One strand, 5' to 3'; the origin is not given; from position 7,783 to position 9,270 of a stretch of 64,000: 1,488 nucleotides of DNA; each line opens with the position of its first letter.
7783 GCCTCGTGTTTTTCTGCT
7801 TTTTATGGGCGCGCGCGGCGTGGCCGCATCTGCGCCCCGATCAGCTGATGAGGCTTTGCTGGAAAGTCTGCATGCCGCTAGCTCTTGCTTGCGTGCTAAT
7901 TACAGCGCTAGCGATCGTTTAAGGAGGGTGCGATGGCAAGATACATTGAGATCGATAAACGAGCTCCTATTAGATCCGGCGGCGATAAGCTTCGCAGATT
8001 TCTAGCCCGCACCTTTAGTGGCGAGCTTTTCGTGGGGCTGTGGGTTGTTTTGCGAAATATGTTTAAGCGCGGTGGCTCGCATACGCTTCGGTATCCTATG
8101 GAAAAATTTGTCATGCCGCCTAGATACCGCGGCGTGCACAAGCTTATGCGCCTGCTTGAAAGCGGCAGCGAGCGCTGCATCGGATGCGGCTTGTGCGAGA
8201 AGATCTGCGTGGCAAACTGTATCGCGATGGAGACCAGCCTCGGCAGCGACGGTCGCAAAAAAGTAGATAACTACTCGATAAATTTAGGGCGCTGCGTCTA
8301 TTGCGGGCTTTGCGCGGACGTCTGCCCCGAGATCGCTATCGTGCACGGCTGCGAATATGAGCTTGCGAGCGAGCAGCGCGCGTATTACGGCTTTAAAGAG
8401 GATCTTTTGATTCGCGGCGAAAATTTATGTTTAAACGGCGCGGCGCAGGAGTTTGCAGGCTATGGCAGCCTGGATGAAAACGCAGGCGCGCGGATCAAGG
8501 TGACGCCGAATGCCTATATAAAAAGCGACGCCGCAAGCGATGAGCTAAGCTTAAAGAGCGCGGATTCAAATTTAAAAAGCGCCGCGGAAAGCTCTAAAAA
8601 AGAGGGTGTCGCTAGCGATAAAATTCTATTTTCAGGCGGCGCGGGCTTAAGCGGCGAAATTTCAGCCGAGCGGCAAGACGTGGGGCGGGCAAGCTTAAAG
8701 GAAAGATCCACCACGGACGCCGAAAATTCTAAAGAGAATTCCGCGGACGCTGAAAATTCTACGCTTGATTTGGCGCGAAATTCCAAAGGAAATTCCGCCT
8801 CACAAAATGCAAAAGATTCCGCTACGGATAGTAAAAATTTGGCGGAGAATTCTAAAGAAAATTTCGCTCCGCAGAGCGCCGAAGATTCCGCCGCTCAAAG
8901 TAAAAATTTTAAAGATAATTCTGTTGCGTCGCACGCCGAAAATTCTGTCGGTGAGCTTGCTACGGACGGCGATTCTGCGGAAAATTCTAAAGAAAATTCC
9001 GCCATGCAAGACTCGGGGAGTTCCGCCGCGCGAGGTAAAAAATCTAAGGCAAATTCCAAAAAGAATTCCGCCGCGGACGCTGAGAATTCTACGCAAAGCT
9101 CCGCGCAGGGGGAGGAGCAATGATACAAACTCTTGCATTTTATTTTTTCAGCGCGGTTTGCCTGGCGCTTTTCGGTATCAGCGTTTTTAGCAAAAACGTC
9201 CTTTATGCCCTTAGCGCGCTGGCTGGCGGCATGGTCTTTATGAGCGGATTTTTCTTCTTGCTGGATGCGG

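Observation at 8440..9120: NuoI carries a ~225-aa disordered C-terminal tail made of repeats and open in several frames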

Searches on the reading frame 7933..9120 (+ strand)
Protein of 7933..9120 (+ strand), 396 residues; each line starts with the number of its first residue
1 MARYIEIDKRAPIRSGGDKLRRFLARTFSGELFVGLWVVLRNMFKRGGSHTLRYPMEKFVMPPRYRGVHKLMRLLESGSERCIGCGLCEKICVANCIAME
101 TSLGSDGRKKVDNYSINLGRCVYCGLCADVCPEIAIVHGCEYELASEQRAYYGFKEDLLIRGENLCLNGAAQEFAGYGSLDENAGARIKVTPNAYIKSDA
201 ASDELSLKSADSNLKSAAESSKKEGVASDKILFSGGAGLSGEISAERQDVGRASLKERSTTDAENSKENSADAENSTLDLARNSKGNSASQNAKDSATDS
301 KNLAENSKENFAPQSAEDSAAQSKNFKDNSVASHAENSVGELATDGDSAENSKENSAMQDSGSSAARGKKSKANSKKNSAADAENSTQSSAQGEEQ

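Call 3: search_protein_families(library=pfam, proteins=[window:7933-9120:+], max_evalue=0.1)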
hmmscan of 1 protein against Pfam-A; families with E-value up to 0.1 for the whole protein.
window:7933-9120:+ (396 aa): 13 families
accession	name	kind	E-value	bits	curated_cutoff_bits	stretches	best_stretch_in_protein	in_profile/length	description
PF12838.12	Fer4_7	-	4.3e-10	40.3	27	1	81-133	1-50/52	4Fe-4S dicluster domain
PF00037.32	Fer4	-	7.8e-08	32.3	21.1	2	115-132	2-19/24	4Fe-4S binding domain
PF13187.11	Fer4_9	-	2e-06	28.1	27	1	81-135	1-51/52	4Fe-4S dicluster domain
PF12797.12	Fer4_2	-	7.8e-06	26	24.5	2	115-133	4-22/22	4Fe-4S binding domain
PF12837.12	Fer4_6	-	5.2e-05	23.4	25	1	116-136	4-24/24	4Fe-4S binding domain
PF13484.11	Fer4_16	-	8.1e-05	23.8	30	1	120-152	1-32/66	4Fe-4S double cluster binding domain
PF13183.11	Fer4_8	-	0.0002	22.3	27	1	79-133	2-66/68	4Fe-4S dicluster domain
PF17179.9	Fer4_22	-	0.00034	21.8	27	1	64-95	62-94/95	4Fe-4S dicluster domain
PF14697.11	Fer4_21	-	0.00051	20.6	35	2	80-133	6-53/59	4Fe-4S dicluster domain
PF12800.12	Fer4_4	-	0.001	19.7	24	1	80-92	2-14/17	4Fe-4S binding domain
PF13237.11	Fer4_10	-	0.0013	19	25.5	2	79-132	6-53/53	4Fe-4S dicluster domain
PF25160.1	LdpA_Fe-S-bd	-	0.0072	16.5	27.6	1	79-100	25-46/49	LdpA Fe-S cluster-binding domain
PF13534.11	Fer4_17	-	0.008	17.1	22.2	0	77-94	41-58/61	4Fe-4S dicluster domain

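Call 4: search_protein_families(library=ncbifam, proteins=[window:7933-9120:+], max_evalue=0.1)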
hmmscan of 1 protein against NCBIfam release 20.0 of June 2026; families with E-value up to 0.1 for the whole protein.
window:7933-9120:+ (396 aa): 56 families (the best 25 are shown)
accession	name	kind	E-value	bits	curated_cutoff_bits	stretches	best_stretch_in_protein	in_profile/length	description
NF004542.0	PRK05888.2-3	equivalog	1.3e-87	292.5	248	1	3-197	7-197/203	NADH-quinone oxidoreductase subunit NuoI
NF004544.0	PRK05888.2-6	equivalog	5.2e-61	206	457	1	4-206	6-203/220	NADH-quinone oxidoreductase subunit NuoI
TIGR01971.1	NuoI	subfamily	7.1e-40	135.4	113.05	1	35-157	1-119/121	NADH-quinone oxidoreductase, chain I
NF004539.0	PRK05888.1-5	equivalog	8.7e-34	116.5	225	1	26-163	10-145/162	NADH-quinone oxidoreductase subunit NuoI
NF004538.0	PRK05888.1-4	equivalog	1.4e-33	115.8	135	1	19-165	3-147/162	NADH-quinone oxidoreductase subunit NuoI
NF004536.0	PRK05888.1-1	equivalog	7.8e-31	106.8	212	1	33-165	14-144/180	NADH-quinone oxidoreductase subunit NuoI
NF004537.0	PRK05888.1-3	equivalog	1.7e-30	106.1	163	1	33-161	24-155/204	NADH-quinone oxidoreductase subunit NuoI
NF004540.0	PRK05888.2-1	equivalog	1.8e-21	76.2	215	1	32-150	4-117/139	NADH-quinone oxidoreductase subunit NuoI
NF009053.0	PRK12387.1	subfamily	4.2e-20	72.3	204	1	43-152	7-106/180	formate hydrogenlyase complex iron-sulfur subunit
NF006076.0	PRK08222.1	equivalog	2.6e-18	66.5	270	1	45-150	9-104/181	hydrogenase 4 subunit H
NF004543.0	PRK05888.2-5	equivalog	6.3e-18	65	243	1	33-148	20-127/217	NADH-quinone oxidoreductase subunit NuoI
NF004541.0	PRK05888.2-2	equivalog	9e-17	61.4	217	1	45-138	32-113/168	NADH-quinone oxidoreductase subunit NuoI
NF004545.0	PRK05888.3-1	equivalog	1.5e-15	57.2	229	1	34-153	28-140/154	NADH-quinone oxidoreductase subunit NuoI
NF006221.0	PRK08348.1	subfamily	2e-15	56.7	124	1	36-149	7-105/136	NADH-plastoquinone oxidoreductase subunit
TIGR00403.1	ndhI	equivalog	4.6e-15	55.7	302.35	1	36-151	26-134/183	NAD(P)H-quinone oxidoreductase subunit I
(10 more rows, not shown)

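Call 7: find_homologous_proteins(query=window:7933-9120:+, max_evalue=0.001)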
Query window:7933-9120:+ (396 aa): 305 proteins with E <= 0.001 among 4680 candidates; the best 120 are listed.
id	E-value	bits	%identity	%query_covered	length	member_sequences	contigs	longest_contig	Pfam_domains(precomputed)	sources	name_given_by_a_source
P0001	1.8e-250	848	100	100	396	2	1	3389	PF12797.13,PF00037.33,PF12838.13,PF13187.12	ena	-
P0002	5.2e-250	847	99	100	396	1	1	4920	PF12797.13,PF00037.33,PF12838.13,PF13187.12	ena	-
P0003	5.6e-231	784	93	100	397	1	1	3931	PF12797.13,PF00037.33,PF12838.13,PF13187.12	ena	-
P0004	6.8e-230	781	92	100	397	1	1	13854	PF12797.13,PF00037.33,PF12838.13,PF13187.12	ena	-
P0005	9.2e-226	767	90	100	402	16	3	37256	PF12797.13,PF00037.33,PF12838.13,PF13187.12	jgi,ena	jgi:NADH-quinone oxidoreductase subunit I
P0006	1.6e-225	766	90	100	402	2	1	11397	PF12797.13,PF00037.33,PF12838.13,PF13187.12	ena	-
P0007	4.8e-225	765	90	100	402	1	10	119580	PF12797.13,PF00037.33,PF12838.13,PF13187.12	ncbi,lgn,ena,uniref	ncbi:NADH-quinone oxidoreductase subunit NuoI [uncultured Campylobacter sp.]|uniref:NADH-quinone oxi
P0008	1.3e-224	763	90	100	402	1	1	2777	PF12797.13,PF00037.33,PF12838.13,PF13187.12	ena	-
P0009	1.5e-224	763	90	100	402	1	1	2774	PF12797.13,PF00037.33,PF12838.13,PF13187.12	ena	-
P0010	2.9e-223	759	90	100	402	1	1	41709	PF12797.13,PF00037.33,PF12838.13,PF13187.12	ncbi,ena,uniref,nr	ncbi:NADH-quinone oxidoreductase subunit NuoI [uncultured Campylobacter sp.]|uniref:NADH-quinone oxi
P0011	7.8e-223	757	87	100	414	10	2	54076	PF12797.13,PF00037.33,PF12838.13,PF13187.12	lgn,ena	-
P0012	2.3e-222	756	90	100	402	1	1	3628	PF12797.13,PF00037.33,PF12838.13,PF13187.12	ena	-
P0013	4.4e-222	755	90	99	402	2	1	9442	PF12797.13,PF00037.33,PF12838.13,PF13187.12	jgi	-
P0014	1.4e-221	753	98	92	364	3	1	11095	PF12797.13,PF00037.33,PF12838.13,PF13187.12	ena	-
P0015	1.5e-221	753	89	100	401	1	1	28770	PF12797.13,PF00037.33,PF12838.13,PF13187.12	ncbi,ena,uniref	ncbi:NADH-quinone oxidoreductase subunit NuoI [uncultured Campylobacter sp.]|uniref:NADH-quinone oxi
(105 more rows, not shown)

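Call 9: find_related_loci(query=A1, collection=genome_contigs, flank=2500)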
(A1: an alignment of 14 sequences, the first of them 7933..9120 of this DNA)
Query A1 (396 aa) in genome_contigs; peptide patterns used: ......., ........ (x = any residue, [..] = any of these).
565 stretches matched a pattern; 472 encode a relative of the query (tblastn E <= 1e-3); the best 80 are kept; 80 distinct loci.
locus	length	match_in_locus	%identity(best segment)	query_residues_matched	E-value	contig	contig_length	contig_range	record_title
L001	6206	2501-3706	90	1-396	0e+0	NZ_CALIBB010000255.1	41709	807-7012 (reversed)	MAG: uncultured Campylobacter sp. isolate ERR589631_bin.76_CONCOCT_v1.1_MAG ERZ773019.326, whole genome shotgun sequence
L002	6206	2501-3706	90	1-396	0e+0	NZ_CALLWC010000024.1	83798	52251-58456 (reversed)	MAG: uncultured Campylobacter sp. isolate ERR589518_bin.19_CONCOCT_v1.1_MAG ERZ772850.59, whole genome shotgun sequence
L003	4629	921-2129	91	1-396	0e+0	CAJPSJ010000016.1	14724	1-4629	MAG: uncultured Campylobacter sp. isolate SRR9217463-mag-bin.3 genome assembly, contig: SRR9217463-mag-bin.3_336, whole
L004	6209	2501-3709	88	1-396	0e+0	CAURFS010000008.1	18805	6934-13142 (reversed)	MAG TPA_asm: uncultured Campylobacter sp. isolate ERR9969004_bin.15_MetaWRAP_v1.3_MAG genome assembly, contig: ERZ216159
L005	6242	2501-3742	85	1-396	0e+0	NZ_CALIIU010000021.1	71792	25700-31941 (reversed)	MAG: uncultured Campylobacter sp. isolate ERR589606_bin.60_CONCOCT_v1.1_MAG ERZ773004.62, whole genome shotgun sequence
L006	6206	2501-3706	89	1-396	0e+0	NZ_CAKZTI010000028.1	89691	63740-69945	MAG: uncultured Campylobacter sp. isolate ERR589615_bin.33_CONCOCT_v1.1_MAG ERZ773034.52, whole genome shotgun sequence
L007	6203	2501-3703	89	1-396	0e+0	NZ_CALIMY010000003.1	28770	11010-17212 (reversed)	MAG: uncultured Campylobacter sp. isolate ERR589645_bin.25_CONCOCT_v1.1_MAG ERZ773003.490, whole genome shotgun sequence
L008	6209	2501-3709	88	1-396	0e+0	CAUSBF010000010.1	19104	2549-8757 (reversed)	MAG TPA_asm: uncultured Campylobacter sp. isolate ERR9969190_bin.13_MetaWRAP_v1.3_MAG genome assembly, contig: ERZ216157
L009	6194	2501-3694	89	1-396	0e+0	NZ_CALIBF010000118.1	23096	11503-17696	MAG: uncultured Campylobacter sp. isolate ERR589644_bin.42_CONCOCT_v1.1_MAG ERZ773083.843, whole genome shotgun sequence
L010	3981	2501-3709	88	1-396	0e+0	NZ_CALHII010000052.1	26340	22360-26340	MAG: uncultured Campylobacter sp. isolate ERR589453_bin.1_CONCOCT_v1.1_MAG ERZ772924.255, whole genome shotgun sequence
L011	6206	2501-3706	88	1-396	0e+0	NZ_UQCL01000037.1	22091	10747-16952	Uncultured Campylobacter sp. isolate UMGS142, whole genome shotgun sequence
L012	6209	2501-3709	87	1-396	0e+0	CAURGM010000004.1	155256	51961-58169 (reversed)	MAG TPA_asm: uncultured Campylobacter sp. isolate ERR9969086_bin.23_MetaWRAP_v1.3_MAG genome assembly, contig: ERZ216157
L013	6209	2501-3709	89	1-396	0e+0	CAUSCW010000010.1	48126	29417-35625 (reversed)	MAG TPA_asm: uncultured Campylobacter sp. isolate ERR9969218_bin.24_MetaWRAP_v1.3_MAG genome assembly, contig: ERZ216159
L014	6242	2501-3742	84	1-396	0e+0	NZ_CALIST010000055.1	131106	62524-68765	MAG: uncultured Campylobacter sp. isolate ERR589627_bin.61_CONCOCT_v1.1_MAG ERZ773042.20, whole genome shotgun sequence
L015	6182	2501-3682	86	1-396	0e+0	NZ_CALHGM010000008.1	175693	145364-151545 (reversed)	MAG: uncultured Campylobacter sp. isolate ERR589643_bin.25_CONCOCT_v1.1_MAG ERZ773100.5, whole genome shotgun sequence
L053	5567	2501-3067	66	1-192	7e-82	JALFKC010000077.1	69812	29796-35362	MAG: Campylobacter sp. isolate SUG753 k141_7420427, whole genome shotgun sequence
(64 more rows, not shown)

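Call 23: search_solved_structures(query=window:7933-9120:+, max_evalue=0.001, show_alignments=2)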
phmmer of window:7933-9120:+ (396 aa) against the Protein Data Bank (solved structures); distinct sequences matched with E-value up to 0.001: 50.
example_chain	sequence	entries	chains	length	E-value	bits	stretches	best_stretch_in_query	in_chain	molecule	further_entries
8b9z_I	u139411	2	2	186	2e-30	109.7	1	17-163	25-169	NADH dehydrogenase (ubiquinone) 23 kDa subunit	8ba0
8esw_S8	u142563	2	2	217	3.1e-30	109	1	17-163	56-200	NADH dehydrogenase (ubiquinone) 23 kDa subunit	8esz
5xtb_B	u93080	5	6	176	2.1e-29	106.3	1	15-164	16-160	NADH dehydrogenase [ubiquinone] iron-sulfur protein 8, mitochondrial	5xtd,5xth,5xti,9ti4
9cwt_B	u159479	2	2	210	3.5e-29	105.5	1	14-164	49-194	NADH dehydrogenase [ubiquinone] iron-sulfur protein 8, mitochondrial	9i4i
6g2j_I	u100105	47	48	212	2.1e-28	103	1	10-164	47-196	NADH dehydrogenase [ubiquinone] iron-sulfur protein 8, mitochondrial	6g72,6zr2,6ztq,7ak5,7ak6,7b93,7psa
5lc5_I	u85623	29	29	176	4.3e-28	102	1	29-164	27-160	NADH dehydrogenase [ubiquinone] iron-sulfur protein 8, mitochondrial | Mitochondrial complex I, TYKY subunit | NADH:ubiquinone oxidoreductase core subunit S8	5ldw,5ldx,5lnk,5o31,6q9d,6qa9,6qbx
7b0n_I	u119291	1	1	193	4.7e-28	101.8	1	29-173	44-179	Subunit NUIM of protein NADH:Ubiquinone Oxidoreductase (Complex I)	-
7v2c_B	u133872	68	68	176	6.2e-28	101.4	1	29-164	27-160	NADH dehydrogenase [ubiquinone] iron-sulfur protein 8, mitochondrial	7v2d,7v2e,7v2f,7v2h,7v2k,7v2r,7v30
7qsd_I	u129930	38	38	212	6.3e-28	101.4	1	28-164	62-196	NADH dehydrogenase [ubiquinone] iron-sulfur protein 8, mitochondrial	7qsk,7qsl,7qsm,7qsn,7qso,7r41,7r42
6zk9_9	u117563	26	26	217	6.8e-28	101.3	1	28-164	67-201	Mitochondrial complex I, TYKY subunit | Complex I-23kD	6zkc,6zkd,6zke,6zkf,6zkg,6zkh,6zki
6gcs_I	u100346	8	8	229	7.5e-28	101.1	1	29-172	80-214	TYKY SUBUNIT (NUIM) | Subunit NUIM of NADH:Ubiquinone Oxidoreductase (Complex I)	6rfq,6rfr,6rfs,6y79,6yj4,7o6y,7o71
5gpn_b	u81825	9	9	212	9.1e-28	100.9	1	28-164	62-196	NADH dehydrogenase [ubiquinone] iron-sulfur protein 8 | NADH dehydrogenase [ubiquinone] iron-sulfur protein 8, mitochondrial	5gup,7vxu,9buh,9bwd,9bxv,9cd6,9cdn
8ud1_1I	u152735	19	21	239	1.3e-27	100.4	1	28-164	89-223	NADH dehydrogenase [ubiquinone] iron-sulfur protein 8, mitochondrial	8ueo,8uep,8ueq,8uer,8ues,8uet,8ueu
6x89_S8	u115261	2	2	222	1.3e-27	100.4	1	21-163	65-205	NADH dehydrogenase [ubiquinone] iron-sulfur protein 8, mitochondrial | NDUS8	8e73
7zm7_I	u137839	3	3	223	2.4e-27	99.5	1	30-163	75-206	Oxidoreductase-like protein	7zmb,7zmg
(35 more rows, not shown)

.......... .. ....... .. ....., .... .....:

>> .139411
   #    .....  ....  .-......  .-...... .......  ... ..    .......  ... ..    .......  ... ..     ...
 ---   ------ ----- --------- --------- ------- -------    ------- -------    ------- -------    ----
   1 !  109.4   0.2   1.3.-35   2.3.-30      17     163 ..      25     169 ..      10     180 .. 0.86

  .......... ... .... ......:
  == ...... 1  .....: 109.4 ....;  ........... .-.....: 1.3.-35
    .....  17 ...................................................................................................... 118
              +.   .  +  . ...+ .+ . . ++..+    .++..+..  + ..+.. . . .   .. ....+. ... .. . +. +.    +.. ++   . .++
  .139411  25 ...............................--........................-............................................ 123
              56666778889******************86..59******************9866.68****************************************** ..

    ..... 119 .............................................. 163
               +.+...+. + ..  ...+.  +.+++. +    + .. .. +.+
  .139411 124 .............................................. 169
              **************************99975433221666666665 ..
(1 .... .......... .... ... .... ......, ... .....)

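Call 24: predict_structure(alignment_id=A1)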
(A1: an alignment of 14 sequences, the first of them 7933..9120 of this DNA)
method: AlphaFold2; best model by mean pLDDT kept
length: 396 residues; sequences in the alignment: 14
mean_pLDDT: 31.8   pTM: 0.17
mean pLDDT of the five models: 31.8, 29.7, 27.7, 26.6, 26.0
residues with pLDDT >= 90: 0; 70-90: 0; 50-70: 9; < 50: 387
segments of 3 or more residues with pLDDT < 50: 1-21, 26-29, 31-35, 41-312, 314-396
pLDDT, mean of each block of 10 residues (from residue 1): 36 43 47 48 40 34 35 36 28 27 29 25 27 26 28 27 26 28 26 24 29 28 27 29 28 28 30 32 32 34 35 35 33 30 32 33 34 36 34 36
secondary structure, 60 per line:
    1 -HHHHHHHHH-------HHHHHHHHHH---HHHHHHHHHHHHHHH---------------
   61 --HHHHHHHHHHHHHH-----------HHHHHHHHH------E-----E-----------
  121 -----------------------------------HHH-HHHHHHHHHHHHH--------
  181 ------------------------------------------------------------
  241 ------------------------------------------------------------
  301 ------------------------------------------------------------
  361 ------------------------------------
elements in order: H2-10 H18-27 H31-45 H63-76 H88-96 H160-172

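Call 30: find_homologous_proteins(query=L053:2501-3112:+, max_evalue=0.001)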
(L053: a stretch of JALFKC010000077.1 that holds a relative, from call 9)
Query L053:2501-3112:+ (204 aa): 1593 proteins with E <= 0.001 among 1656 candidates; the best 120 are listed.
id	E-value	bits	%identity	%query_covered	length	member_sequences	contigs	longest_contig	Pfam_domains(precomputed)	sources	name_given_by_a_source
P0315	1.9e-134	464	99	100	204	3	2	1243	PF12797.13,PF12837.13,PF00037.33,PF13484.12,PF12838.13,PF13237.12,PF13183.12,PF13187.12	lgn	-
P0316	8.7e-128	442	93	100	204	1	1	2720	PF12797.13,PF12837.13,PF00037.33,PF13484.12,PF12838.13,PF13237.12,PF13183.12,PF12800.13,PF13187.12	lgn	-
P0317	1.5e-97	343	53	82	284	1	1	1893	PF14697.12,PF12837.13,PF13484.12,PF12838.13,PF13534.12,PF13459.12,PF12797.13,PF00037.33,PF25160.2,PF13237.12,PF13183.12,PF13187.12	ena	-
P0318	7.0e-93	328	71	100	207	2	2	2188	PF14697.12,PF17179.10,PF00037.33,PF13484.12,PF12838.13,PF13534.12,PF13183.12,PF12800.13,PF13187.12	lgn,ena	-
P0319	2.6e-91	323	71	97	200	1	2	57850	PF14697.12,PF00037.33,PF13484.12,PF12838.13,PF13183.12,PF12800.13,PF13187.12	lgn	-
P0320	5.7e-90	318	72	97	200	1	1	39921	PF17179.10,PF00037.33,PF13484.12,PF12838.13,PF12800.13,PF13187.12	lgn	-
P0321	2.5e-88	313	68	100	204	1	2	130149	PF12797.13,PF00037.33,PF13484.12,PF12838.13,PF13534.12,PF13237.12,PF13183.12,PF12800.13,PF13187.12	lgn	-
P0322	3.8e-88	312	68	97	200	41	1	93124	PF14697.12,PF17179.10,PF00037.33,PF13484.12,PF12838.13,PF13183.12,PF12800.13,PF13187.12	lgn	-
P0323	5.3e-88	312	68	100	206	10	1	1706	PF00037.33,PF13484.12,PF12838.13,PF13187.12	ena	-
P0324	5.6e-87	309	69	100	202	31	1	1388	PF12797.13,PF00037.33,PF13484.12,PF12838.13,PF13187.12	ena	-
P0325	9.0e-87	308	66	100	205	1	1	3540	PF00037.33,PF13484.12,PF12838.13,PF13187.12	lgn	-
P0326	1.5e-86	307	69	93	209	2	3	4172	PF00037.33,PF13484.12,PF12838.13,PF13534.12,PF12800.13,PF13187.12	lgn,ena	-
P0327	4.5e-86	306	68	97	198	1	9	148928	PF14697.12,PF17179.10,PF00037.33,PF13484.12,PF12838.13,PF13237.12,PF13183.12,PF13187.12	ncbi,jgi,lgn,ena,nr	ncbi:MAG: NADH-quinone oxidoreductase subunit NuoI [Campylobacteraceae bacterium]|nr:NADH-quinone ox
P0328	4.7e-86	306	66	99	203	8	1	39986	PF12837.13,PF00037.33,PF13484.12,PF12838.13,PF13183.12,PF12800.13,PF13187.12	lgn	-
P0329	1.8e-85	304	69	97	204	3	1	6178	PF12797.13,PF00037.33,PF13484.12,PF12838.13,PF13187.12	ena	-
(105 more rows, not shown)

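Call 42: predict_structure(alignment_id=A2)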
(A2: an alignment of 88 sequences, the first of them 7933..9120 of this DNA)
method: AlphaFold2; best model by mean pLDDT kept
length: 396 residues; sequences in the alignment: 88
mean_pLDDT: 50.6   pTM: 0.29
mean pLDDT of the five models: 50.6, 47.1, 46.9, 46.4, 43.0
residues with pLDDT >= 90: 0; 70-90: 54; 50-70: 90; < 50: 252
segments of 3 or more residues with pLDDT < 50: 48-57, 136-138, 151-180, 187-206, 208-210, 212-345, 347-368, 380-393
pLDDT, mean of each block of 10 residues (from residue 1): 64 84 80 75 62 42 55 52 65 68 79 64 50 51 52 45 43 40 50 40 49 42 42 39 39 42 42 38 39 38 40 46 42 44 44 45 44 51 45 50
secondary structure, 60 per line:
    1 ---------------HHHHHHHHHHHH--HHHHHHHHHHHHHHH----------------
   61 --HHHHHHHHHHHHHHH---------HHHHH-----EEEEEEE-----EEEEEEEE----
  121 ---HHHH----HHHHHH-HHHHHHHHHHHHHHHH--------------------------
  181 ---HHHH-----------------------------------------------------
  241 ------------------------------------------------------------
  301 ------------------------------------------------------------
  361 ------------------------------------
elements in order: H16-27 H30-44 H63-77 H87-91 E97-103 E109-116 H124-127 H132-137 H139-154 H184-187
